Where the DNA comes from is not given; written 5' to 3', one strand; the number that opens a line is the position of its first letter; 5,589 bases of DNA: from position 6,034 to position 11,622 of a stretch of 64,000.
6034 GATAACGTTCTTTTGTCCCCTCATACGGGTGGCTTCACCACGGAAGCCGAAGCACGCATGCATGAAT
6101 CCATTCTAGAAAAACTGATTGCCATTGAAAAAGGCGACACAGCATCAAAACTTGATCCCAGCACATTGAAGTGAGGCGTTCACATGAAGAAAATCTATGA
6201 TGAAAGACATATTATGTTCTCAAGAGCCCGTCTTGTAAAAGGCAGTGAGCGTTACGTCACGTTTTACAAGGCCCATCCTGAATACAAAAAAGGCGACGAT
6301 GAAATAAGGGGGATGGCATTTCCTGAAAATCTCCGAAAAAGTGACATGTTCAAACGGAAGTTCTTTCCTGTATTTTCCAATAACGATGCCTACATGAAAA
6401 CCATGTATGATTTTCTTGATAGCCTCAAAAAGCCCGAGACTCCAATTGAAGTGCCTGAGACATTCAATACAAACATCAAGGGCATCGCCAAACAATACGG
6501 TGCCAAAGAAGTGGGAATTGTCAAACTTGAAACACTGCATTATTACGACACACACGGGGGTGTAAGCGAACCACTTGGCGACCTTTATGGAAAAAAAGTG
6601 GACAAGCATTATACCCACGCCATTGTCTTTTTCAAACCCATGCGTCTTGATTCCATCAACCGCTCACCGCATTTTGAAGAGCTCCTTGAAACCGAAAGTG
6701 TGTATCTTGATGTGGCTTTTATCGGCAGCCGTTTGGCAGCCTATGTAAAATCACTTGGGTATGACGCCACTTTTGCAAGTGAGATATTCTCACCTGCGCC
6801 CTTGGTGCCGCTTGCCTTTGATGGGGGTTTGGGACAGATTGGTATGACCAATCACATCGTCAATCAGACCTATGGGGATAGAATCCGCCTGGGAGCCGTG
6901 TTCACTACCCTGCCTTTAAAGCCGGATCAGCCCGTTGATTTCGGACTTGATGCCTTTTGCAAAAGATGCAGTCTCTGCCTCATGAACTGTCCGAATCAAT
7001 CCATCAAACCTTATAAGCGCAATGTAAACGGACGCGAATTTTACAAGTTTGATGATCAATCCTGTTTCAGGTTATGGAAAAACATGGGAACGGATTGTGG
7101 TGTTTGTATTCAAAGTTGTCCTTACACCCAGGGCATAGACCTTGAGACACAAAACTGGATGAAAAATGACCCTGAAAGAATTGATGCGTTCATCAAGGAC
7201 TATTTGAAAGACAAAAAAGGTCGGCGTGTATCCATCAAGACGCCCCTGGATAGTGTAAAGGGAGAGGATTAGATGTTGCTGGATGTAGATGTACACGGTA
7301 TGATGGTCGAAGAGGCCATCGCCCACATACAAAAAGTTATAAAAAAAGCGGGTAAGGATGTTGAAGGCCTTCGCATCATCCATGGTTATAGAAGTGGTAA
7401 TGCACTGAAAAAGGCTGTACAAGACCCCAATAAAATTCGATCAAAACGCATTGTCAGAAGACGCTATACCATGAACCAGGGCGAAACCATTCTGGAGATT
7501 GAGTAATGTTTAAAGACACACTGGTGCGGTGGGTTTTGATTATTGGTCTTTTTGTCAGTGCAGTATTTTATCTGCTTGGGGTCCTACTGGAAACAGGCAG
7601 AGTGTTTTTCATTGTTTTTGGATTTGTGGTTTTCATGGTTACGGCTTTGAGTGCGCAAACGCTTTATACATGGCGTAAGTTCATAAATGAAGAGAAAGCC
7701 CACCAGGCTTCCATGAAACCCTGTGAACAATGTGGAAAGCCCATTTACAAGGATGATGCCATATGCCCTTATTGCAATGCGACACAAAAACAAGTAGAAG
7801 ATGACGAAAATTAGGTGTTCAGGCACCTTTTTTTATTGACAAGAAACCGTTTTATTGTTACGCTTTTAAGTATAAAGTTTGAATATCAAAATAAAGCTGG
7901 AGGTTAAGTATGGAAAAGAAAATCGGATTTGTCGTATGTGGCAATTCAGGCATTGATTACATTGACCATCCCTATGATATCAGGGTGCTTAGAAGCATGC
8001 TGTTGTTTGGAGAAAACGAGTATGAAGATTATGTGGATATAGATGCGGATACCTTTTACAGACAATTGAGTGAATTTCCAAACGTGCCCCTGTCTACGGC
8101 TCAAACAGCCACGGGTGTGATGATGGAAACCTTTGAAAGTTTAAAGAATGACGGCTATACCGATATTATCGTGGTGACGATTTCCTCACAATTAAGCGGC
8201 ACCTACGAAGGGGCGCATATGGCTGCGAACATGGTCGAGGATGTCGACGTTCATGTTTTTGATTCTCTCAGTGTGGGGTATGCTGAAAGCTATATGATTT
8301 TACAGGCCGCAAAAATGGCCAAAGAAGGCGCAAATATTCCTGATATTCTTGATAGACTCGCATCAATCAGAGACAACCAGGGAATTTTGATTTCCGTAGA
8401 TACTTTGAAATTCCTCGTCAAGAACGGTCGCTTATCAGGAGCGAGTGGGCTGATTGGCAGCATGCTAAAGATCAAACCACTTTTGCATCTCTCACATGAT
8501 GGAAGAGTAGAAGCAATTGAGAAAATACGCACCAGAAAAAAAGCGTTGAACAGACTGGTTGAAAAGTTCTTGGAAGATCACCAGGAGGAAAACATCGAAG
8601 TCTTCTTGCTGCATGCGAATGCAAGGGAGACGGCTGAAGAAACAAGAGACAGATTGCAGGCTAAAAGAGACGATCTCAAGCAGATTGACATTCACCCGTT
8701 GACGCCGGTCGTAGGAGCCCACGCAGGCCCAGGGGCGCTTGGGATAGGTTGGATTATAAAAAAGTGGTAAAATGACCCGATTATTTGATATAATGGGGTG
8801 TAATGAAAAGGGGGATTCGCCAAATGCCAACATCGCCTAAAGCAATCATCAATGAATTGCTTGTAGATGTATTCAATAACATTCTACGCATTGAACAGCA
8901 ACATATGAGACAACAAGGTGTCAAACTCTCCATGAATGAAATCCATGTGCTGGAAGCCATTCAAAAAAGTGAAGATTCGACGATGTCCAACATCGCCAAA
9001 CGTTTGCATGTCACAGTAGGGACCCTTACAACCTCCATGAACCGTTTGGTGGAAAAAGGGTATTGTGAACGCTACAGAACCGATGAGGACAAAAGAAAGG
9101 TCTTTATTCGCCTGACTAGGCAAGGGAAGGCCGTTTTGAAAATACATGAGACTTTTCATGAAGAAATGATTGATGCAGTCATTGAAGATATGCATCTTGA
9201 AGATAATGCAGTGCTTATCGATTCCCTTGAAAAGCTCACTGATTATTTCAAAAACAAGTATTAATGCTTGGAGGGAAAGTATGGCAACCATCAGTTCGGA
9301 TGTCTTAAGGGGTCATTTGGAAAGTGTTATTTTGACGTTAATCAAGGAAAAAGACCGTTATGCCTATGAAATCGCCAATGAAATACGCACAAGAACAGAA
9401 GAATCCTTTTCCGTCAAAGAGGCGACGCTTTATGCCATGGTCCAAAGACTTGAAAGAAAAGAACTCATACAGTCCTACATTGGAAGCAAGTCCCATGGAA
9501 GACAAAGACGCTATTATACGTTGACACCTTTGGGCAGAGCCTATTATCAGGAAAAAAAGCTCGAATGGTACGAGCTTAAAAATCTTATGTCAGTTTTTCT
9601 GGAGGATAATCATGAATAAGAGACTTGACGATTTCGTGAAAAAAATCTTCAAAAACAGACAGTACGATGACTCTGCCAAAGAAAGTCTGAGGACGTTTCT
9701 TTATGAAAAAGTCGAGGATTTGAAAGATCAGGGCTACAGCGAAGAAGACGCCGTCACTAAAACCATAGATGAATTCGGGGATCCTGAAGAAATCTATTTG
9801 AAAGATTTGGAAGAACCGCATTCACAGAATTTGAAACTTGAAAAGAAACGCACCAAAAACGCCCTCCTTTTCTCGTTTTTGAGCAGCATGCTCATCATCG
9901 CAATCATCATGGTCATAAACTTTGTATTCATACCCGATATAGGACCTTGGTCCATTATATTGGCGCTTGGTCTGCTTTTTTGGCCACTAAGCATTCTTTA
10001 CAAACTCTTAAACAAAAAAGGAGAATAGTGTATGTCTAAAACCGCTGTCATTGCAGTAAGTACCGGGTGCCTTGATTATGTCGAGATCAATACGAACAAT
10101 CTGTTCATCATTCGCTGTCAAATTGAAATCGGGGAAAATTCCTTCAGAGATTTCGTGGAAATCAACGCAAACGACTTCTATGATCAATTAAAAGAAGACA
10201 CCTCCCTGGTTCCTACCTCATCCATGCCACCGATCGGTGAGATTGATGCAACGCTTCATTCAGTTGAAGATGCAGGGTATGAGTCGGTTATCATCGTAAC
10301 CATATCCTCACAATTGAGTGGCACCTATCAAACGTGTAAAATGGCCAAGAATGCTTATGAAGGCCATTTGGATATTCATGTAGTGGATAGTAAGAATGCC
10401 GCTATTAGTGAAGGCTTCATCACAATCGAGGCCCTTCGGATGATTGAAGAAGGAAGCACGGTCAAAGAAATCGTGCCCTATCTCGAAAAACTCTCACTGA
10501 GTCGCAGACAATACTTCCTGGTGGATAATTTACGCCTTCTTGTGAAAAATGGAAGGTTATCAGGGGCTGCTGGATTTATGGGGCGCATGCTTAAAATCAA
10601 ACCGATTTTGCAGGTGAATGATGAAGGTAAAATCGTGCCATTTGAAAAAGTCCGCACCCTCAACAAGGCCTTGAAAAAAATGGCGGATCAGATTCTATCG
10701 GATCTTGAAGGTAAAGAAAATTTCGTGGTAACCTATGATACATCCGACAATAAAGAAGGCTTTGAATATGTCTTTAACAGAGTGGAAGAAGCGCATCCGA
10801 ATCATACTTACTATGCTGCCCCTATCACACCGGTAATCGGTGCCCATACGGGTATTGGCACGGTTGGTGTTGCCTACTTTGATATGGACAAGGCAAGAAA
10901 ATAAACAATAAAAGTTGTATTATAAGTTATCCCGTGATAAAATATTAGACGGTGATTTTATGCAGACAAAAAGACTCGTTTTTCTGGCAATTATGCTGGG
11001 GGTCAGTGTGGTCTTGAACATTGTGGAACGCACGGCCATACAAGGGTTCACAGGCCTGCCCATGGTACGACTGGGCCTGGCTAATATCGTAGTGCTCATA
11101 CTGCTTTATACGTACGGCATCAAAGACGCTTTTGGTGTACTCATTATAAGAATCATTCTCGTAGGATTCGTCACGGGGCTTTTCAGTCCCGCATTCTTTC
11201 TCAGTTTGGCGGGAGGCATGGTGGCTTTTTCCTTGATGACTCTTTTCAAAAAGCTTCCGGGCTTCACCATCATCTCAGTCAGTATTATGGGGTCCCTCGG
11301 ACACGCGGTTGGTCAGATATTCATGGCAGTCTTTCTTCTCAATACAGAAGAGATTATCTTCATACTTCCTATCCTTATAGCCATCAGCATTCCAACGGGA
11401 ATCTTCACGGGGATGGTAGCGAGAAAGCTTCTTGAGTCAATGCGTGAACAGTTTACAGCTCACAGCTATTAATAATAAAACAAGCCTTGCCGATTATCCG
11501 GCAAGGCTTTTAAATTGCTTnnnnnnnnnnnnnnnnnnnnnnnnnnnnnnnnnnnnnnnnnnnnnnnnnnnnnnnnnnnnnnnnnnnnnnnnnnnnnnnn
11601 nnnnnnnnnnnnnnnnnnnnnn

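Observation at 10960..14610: Extracytosolic flavinylation module (Gx transporter / ApbE / di-FMN lipoprotein / NusG-II / DUF1146) with no known electron-input partner nearby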

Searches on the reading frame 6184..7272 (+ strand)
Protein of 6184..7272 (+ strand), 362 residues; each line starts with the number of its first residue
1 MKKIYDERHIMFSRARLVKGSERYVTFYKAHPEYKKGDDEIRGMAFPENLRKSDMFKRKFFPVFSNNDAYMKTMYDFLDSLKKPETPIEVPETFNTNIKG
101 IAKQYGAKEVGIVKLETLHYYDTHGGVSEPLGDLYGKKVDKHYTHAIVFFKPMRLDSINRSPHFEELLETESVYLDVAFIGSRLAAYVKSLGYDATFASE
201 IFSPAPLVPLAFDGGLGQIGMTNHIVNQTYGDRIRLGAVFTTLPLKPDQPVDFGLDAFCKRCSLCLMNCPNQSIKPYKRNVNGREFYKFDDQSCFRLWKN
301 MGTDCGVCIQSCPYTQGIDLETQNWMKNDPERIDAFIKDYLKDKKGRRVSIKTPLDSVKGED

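Call 21: search_protein_families(library=pfam, proteins=[window:6184-7272:+], max_evalue=0.00001)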
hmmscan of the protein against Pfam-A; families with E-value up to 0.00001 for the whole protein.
window:6184-7272:+ (362 aa): 1 family
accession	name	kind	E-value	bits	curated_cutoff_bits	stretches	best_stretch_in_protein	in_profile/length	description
PF12838.12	Fer4_7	-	1.8e-07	31.9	27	1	259-314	2-50/52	4Fe-4S dicluster domain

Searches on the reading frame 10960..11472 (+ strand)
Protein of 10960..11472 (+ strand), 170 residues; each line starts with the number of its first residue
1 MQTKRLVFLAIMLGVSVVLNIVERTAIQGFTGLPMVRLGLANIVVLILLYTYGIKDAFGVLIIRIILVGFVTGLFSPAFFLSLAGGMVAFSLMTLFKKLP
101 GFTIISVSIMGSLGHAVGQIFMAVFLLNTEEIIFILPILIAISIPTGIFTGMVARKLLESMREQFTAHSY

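Call 3: search_protein_families(library=pfam, proteins=[window:10960-11472:+], max_evalue=0.1)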
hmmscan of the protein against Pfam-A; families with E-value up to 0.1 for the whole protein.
window:10960-11472:+ (170 aa): 3 families
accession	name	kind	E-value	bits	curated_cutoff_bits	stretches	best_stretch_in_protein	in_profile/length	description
PF07456.16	Hpre_diP_synt_I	-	2.7e-34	118.7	30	1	13-157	2-147/147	Heptaprenyl diphosphate synthase component I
PF12822.12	ECF_trnsprt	-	0.044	14.2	30.7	1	4-153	1-160/169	ECF transporter, substrate-specific component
PF16083.10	Phage_holin_3_3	-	0.056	14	28.4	0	140-162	31-53/78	LydA holin phage, holin superfamily III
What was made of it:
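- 10960..11472 (+): eetB-family gene ('Gx transporter', PF07456). Predicted ECF-S-like membrane subunit that hands cytosolic FAD to the outside for ApbE. Probably co-transcribed with the upstream degV gene. Pfam 118.7 bits, plus a weak ECF_trnsprt hit at E 0.044 (call 3).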

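Call 4: search_protein_families(library=ncbifam, proteins=[window:10960-11472:+], max_evalue=0.1)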
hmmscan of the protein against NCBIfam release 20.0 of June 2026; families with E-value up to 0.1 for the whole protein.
window:10960-11472:+ (170 aa): 0 families

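Call 88: predict_structure(protein=window:10960-11472:+)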
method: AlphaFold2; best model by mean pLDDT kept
length: 170 residues; sequences in the alignment: 1
mean_pLDDT: 64.0   pTM: 0.34
mean pLDDT of the five models: 64.0, 52.8, 52.6, 50.2, 49.7
residues with pLDDT >= 90: 0; 70-90: 36; 50-70: 130; < 50: 4
segments of 3 or more residues with pLDDT < 50: none
pLDDT, mean of each block of 10 residues (from residue 1): 61 62 56 61 67 63 55 54 66 61 63 69 65 68 70 75 71
secondary structure, 60 per line:
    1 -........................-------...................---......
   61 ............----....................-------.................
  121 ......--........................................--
elements in order: H2-25 H33-51 H55-72 H77-96 H104-126 H129-168
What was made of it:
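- On EetB (ECF-S-like FAD export subunit): Six helices are predicted, but the model has pLDDT 64 and pTM 0.34 from a single sequence, so no fold search was run (call 88).
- The single-sequence EetB model was too poor (pLDDT 64) to test the ECF-S fold (call 88).
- Tried and rejected: The single-sequence EetB model was too poor to use (call 88).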
